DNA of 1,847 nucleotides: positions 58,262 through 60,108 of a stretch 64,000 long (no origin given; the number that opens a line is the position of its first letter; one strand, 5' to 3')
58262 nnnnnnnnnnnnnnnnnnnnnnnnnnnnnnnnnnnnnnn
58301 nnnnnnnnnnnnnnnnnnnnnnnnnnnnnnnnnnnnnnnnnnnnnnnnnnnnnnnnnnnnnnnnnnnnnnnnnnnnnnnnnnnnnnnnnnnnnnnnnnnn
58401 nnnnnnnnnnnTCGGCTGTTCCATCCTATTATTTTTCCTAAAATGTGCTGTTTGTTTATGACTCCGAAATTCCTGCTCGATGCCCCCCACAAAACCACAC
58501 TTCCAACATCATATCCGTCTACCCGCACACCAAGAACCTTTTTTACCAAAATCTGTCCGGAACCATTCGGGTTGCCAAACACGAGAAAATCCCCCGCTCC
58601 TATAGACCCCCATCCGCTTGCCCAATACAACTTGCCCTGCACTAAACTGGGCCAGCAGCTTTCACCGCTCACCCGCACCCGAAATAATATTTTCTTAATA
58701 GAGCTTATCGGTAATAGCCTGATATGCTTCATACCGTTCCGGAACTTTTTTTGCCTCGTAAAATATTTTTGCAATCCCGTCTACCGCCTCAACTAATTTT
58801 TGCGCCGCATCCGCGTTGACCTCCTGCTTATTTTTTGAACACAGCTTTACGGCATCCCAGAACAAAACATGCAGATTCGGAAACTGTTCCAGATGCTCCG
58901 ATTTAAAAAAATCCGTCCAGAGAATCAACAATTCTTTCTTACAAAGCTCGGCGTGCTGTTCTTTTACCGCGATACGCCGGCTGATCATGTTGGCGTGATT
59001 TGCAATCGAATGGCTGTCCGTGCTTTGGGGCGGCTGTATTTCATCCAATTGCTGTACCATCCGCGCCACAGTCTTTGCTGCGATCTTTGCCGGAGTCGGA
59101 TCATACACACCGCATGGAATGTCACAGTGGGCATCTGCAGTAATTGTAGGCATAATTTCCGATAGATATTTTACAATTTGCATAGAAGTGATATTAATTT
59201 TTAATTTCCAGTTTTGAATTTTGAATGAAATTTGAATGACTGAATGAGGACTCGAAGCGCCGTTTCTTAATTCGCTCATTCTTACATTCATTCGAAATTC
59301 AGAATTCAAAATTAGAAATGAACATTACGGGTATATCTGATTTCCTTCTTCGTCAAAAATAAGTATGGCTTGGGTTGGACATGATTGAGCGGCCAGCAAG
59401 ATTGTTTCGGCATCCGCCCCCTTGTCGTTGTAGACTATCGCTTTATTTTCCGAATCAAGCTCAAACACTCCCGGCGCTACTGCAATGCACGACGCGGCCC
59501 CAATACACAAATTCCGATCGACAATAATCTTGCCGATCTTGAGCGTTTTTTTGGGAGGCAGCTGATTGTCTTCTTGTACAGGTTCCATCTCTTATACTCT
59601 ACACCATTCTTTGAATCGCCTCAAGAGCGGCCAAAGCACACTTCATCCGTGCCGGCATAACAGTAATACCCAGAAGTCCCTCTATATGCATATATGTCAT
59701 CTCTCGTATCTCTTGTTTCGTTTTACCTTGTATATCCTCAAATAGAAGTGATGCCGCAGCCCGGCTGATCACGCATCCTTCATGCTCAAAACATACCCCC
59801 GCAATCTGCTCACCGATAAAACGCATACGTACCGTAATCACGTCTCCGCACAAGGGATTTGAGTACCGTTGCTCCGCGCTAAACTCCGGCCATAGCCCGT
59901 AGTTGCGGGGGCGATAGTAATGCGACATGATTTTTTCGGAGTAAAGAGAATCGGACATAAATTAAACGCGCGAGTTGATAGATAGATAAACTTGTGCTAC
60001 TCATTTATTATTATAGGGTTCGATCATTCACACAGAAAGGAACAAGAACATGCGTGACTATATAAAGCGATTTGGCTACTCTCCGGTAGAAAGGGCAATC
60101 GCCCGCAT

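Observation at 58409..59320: Nickel superoxide dismutase with adjacent S26-type maturation peptidase, embedded in a suf/ferredoxin/Nfu cluster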

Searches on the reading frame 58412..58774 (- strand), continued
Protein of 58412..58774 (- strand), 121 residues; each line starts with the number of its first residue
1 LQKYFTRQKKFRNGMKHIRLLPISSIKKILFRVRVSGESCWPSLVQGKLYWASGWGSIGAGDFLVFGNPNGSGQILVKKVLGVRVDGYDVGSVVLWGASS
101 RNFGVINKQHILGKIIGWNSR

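Call 50: fold_search(model_id=the predicted structure, library=pdb)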
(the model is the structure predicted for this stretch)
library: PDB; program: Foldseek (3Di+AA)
matches with E <= 10: 443; with E <= 0.001: 0
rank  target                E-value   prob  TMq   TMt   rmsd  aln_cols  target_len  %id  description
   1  6a2s_A                2.9e-02  1.00  0.60  0.63   4.2       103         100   16  Mycobacterium tuberculosis LexA C-domain S160A (released 2019-01-23)
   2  8gmt_A                3.4e-02  1.00  0.58  0.63   4.4        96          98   18  Structure of UmuD in complex with RecA filament (released 2022-12-21)
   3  1t7d_B                3.8e-02  1.00  0.49  0.24   4.6        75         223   19  Crystal structure of Escherichia coli type I signal peptidase in complex with a lipopeptide inhibitor (released 2004-07-13)
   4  3iiq_A                4.5e-02  1.00  0.48  0.24   8.9        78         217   17  Crystallographic analysis of bacterial signal peptidase in ternary complex with Arylomycin A2 and a beta-sultam inhibi (released 2009-09-01)
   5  4wvh_A                5.0e-02  1.00  0.65  0.15   4.7       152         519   17  Crystal structure of the Type-I signal peptidase from Staphylococcus aureus (SpsB) in complex with a substrate peptide (released 2015-09-23)
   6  3iiq_B                5.0e-02  0.99  0.48  0.24   9.9        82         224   21  Crystallographic analysis of bacterial signal peptidase in ternary complex with Arylomycin A2 and a beta-sultam inhibi (released 2009-09-01)
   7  1f39_A                5.9e-02  1.00  0.62  0.65   3.9       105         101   17  CRYSTAL STRUCTURE OF THE LAMBDA REPRESSOR C-TERMINAL DOMAIN (released 2000-07-26)
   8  1ay9_A                6.9e-02  1.00  0.62  0.61   4.5       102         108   16  WILD-TYPE UMUD' FROM E. COLI (released 1998-01-28)
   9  6a2q                  6.9e-02  1.00  0.60  0.65   5.7       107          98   16  Mycobacterium tuberculosis LexA C-domain I (released 2019-01-23)
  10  3k2z_B                7.3e-02  1.00  0.61  0.36   3.2        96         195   21  Crystal structure of a LexA protein from Thermotoga maritima (released 2010-10-06)
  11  1jhe_A                7.7e-02  1.00  0.61  0.54   3.3        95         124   17  LEXA L89P Q92W E152A K156A MUTANT (released 2001-09-19)
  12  3s04_A                7.7e-02  1.00  0.49  0.26   2.2        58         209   22  Crystal structure of Escherichia coli type I signal peptidase in complex with an Arylomycin Lipoglycopeptide Antibioti (released 2011-10-05)
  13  4wvj_A                7.7e-02  1.00  0.62  0.14   7.2       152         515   18  Crystal structure of the Type-I signal peptidase from Staphylococcus aureus (SpsB) in complex with an inhibitor peptid (released 2015-09-23)
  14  6a2r_A                8.1e-02  1.00  0.60  0.64   3.3        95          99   17  Mycobacterium tuberculosis LexA C-domain II (released 2019-01-23)
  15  3k2z_A                8.6e-02  1.00  0.63  0.38   4.4       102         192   19  Crystal structure of a LexA protein from Thermotoga maritima (released 2010-10-06)
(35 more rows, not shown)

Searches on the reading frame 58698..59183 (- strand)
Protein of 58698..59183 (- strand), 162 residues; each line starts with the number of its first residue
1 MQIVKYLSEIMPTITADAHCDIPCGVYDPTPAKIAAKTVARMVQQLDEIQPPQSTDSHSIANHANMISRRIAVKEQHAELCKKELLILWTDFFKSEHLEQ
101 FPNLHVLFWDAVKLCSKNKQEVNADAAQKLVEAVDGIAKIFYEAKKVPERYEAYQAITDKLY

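Call 3: search_protein_families(library=pfam, proteins=[window:58698-59153:-], max_evalue=1)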
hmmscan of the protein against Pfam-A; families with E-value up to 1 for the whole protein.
seq(152 aa): 1 family
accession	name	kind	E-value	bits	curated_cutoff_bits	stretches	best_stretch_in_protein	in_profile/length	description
PF09055.16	Sod_Ni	-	6.6e-44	150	25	1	5-135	2-127/127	Nickel-containing superoxide dismutase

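Call 4: search_protein_families(library=ncbifam, proteins=[window:58698-59153:-], max_evalue=1)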
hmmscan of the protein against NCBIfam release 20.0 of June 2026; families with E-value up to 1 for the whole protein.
seq(152 aa): 1 family
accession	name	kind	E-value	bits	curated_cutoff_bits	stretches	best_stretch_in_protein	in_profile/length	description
TIGR02753.1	sodN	equivalog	9e-49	165.4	90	1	2-137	14-145/145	superoxide dismutase, Ni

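Call 11: find_related_loci(query=window:58698-59153:-, collection=genome_contigs, flank=6000)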
Query seq(152 aa) (152 aa) in genome_contigs; peptide patterns used: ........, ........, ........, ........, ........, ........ (x = any residue, [..] = any of these).
346 stretches matched a pattern; 281 encode a relative of the query (tblastn E <= 1e-3); the best 80 are kept; 80 distinct loci.
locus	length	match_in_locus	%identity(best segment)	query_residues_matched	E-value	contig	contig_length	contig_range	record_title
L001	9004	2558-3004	83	4-152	2e-84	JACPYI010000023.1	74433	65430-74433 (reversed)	MAG: Candidatus Sungiibacteriota bacterium isolate NC_groundwater_859_Pr1_B-0.1um_51_34 Montesol18_Bp1_scaffold_1018508,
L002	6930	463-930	76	1-152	1e-77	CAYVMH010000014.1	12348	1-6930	MAG TPA_asm: uncultured Candidatus Saccharibacteria bacterium isolate binchicken_co21_255 genome assembly, contig: NODE_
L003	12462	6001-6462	75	3-152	3e-76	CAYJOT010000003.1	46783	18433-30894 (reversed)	MAG TPA_asm: uncultured Candidatus Saccharibacteria bacterium isolate ERP125453_co1_108 genome assembly, contig: NODE_55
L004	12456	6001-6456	66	1-152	4e-70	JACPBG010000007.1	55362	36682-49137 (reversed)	MAG: Candidatus Sungiibacteriota bacterium isolate NC_groundwater_251_Ag_S-0.2um_45_46 S5_GD2017_2_S2_scaffold_930, whol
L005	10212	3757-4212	64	1-152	3e-67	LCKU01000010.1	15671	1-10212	MAG: Parcubacteria group bacterium GW2011_GWA2_45_30 UX07_C0010, whole genome shotgun sequence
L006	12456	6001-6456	66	1-152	5e-66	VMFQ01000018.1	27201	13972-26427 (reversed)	MAG: Parcubacteria group bacterium Gr01-1014_33 G01um101433_scaffold_1417, whole genome shotgun sequence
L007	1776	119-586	63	1-152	2e-67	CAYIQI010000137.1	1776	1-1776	MAG TPA_asm: uncultured Candidatus Saccharibacteria bacterium isolate ERP119705_co24_335 genome assembly, contig: NODE_1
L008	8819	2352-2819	63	1-152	1e-64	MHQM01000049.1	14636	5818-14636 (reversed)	MAG: Candidatus Sungbacteria bacterium RIFCSPHIGHO2_02_FULL_52_23 rifcsphigho2_02_scaffold_7642, whole genome shotgun se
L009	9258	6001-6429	66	1-152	3e-63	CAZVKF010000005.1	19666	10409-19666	MAG TPA_asm: uncultured Candidatus Saccharibacteria bacterium isolate binchicken_co38_1281 genome assembly, contig: NODE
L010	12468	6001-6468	62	1-152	1e-62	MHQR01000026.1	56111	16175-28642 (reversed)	MAG: Candidatus Sungbacteria bacterium RIFCSPLOWO2_01_FULL_54_21 rifcsplowo2_01_scaffold_6485, whole genome shotgun sequ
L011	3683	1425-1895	64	1-152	8e-59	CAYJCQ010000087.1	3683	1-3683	MAG TPA_asm: uncultured Candidatus Saccharibacteria bacterium isolate ERP119705_co9_281 genome assembly, contig: NODE_48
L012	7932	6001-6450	59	4-152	2e-58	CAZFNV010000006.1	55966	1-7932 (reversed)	MAG TPA_asm: uncultured Candidatus Saccharibacteria bacterium isolate SRP329715_co1_370 genome assembly, contig: NODE_64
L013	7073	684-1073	60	8-136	7e-51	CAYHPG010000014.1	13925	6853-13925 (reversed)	MAG TPA_asm: uncultured Gammaproteobacteria bacterium isolate ERP119705_co14_260 genome assembly, contig: NODE_5260_leng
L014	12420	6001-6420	55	1-140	2e-49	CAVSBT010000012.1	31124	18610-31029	MAG: uncultured Chloroflexia bacterium isolate MFD04408.bin.2.164 genome assembly, contig: contig_22848, whole genome sh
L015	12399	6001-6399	58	6-137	2e-48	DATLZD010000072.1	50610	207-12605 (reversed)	MAG TPA_asm: Dehalococcoidia bacterium isolate SMAG_U13289 k141_392930, whole genome shotgun sequence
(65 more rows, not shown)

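Call 27: search_solved_structures(query=window:58698-59183:-, max_evalue=0.001, show_alignments=1)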
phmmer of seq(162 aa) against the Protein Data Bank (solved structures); distinct sequences matched with E-value up to 0.001: 6.
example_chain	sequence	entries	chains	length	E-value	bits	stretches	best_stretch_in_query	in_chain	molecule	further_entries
1q0d_A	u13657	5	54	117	2.9e-22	82.4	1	19-146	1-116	Superoxide dismutase [Ni]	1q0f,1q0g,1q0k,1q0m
1t6i_A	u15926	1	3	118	1.2e-21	80.4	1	19-146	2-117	Superoxide dismutase [Ni]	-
1t6q_A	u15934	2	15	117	1.8e-21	79.8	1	19-146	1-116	Superoxide dismutase [Ni]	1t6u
3g4x_A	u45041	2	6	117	6.1e-21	78.1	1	19-146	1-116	Superoxide dismutase [Ni]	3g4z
4ncq_A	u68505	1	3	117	1.5e-20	76.9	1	20-146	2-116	Superoxide dismutase [Ni]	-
3g50_A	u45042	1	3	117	2.6e-20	76.1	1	19-146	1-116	Superoxide dismutase [Ni]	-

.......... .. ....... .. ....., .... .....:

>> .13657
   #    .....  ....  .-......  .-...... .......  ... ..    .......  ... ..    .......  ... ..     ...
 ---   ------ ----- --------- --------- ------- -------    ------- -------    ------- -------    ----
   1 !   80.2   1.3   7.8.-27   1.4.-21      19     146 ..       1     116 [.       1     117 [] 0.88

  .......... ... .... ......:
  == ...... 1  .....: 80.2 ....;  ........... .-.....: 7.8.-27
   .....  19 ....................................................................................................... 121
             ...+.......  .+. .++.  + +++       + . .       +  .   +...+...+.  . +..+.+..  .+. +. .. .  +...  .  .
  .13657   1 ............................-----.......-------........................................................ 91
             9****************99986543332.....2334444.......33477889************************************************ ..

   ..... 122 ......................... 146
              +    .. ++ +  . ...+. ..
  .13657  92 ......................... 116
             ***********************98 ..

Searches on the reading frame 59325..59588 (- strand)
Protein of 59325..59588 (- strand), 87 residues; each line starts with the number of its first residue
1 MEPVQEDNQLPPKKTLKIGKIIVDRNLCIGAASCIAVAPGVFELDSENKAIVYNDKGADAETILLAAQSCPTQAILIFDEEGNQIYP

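Call 3: search_protein_families(library=pfam, proteins=[window:59328-59588:-], max_evalue=1)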
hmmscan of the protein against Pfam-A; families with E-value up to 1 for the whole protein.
seq(87 aa): 7 families
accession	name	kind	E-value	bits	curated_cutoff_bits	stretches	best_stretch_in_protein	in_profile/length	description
PF13370.11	Fer4_13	-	6.3e-12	46.5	24.5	1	23-75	1-56/58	4Fe-4S single cluster domain of Ferredoxin I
PF13459.11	Fer4_15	-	2e-10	41.7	22.4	1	21-77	1-66/66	4Fe-4S single cluster domain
PF06902.16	Fer4_19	-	6.9e-07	29.7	24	1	20-75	7-59/64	Divergent 4Fe-4S mono-cluster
PF13237.11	Fer4_10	-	0.042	14.2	25.5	1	20-52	1-36/53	4Fe-4S dicluster domain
PF12837.12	Fer4_6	-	0.058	13.8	25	0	21-37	2-18/24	4Fe-4S binding domain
PF25160.1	LdpA_Fe-S-bd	-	0.076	13.3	27.6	0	20-39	20-39/49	LdpA Fe-S cluster-binding domain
PF25247.1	LbH_GLGC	-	0.092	13.1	27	1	17-53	81-117/135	GLGC left-handed parallel beta-helix domain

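Call 71: search_protein_families(library=ncbifam, proteins=[window:59325-59588:-], max_evalue=0.00001)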
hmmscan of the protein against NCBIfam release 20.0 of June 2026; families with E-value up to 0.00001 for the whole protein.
window:59325-59588:- (87 aa): 0 families

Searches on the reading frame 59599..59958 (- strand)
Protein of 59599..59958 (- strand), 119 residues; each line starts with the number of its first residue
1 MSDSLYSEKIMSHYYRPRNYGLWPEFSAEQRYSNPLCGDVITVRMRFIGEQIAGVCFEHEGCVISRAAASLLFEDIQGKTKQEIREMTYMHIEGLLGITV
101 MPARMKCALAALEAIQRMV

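Call 16: search_protein_families(library=pfam, proteins=[window:59599-59958:-], max_evalue=0.001)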
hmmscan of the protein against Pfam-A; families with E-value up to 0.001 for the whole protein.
window:59599-59958:- (119 aa): 1 family
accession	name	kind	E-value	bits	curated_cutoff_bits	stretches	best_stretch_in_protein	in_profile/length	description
PF01592.21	NifU_N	-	2.6e-20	73.3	22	1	6-117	2-115/127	NifU-like N terminal domain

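Call 71: search_protein_families(library=ncbifam, proteins=[window:59599-59958:-], max_evalue=0.00001)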
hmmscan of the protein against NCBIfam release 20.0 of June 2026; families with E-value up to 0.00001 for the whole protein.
window:59599-59958:- (119 aa): 4 families
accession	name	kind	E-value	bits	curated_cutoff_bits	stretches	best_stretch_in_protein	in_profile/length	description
TIGR01994.1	SUF_scaf_2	equivalog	3.2e-26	92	92.5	1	3-88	2-87/137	Fe-S cluster assembly sulfur transfer protein SufU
TIGR03419.1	NifU_clost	equivalog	3.1e-16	59.9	187.9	1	6-117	1-111/121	Fe-S cluster assembly scaffold protein NifU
TIGR01999.1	iscU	equivalog_domain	2.8e-12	46.8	192.4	1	6-117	1-114/124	Fe-S cluster assembly scaffold IscU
TIGR02000.1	NifU_proper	equivalog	1.8e-09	37.4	273.3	1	6-116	4-115/290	Fe-S cluster assembly protein NifU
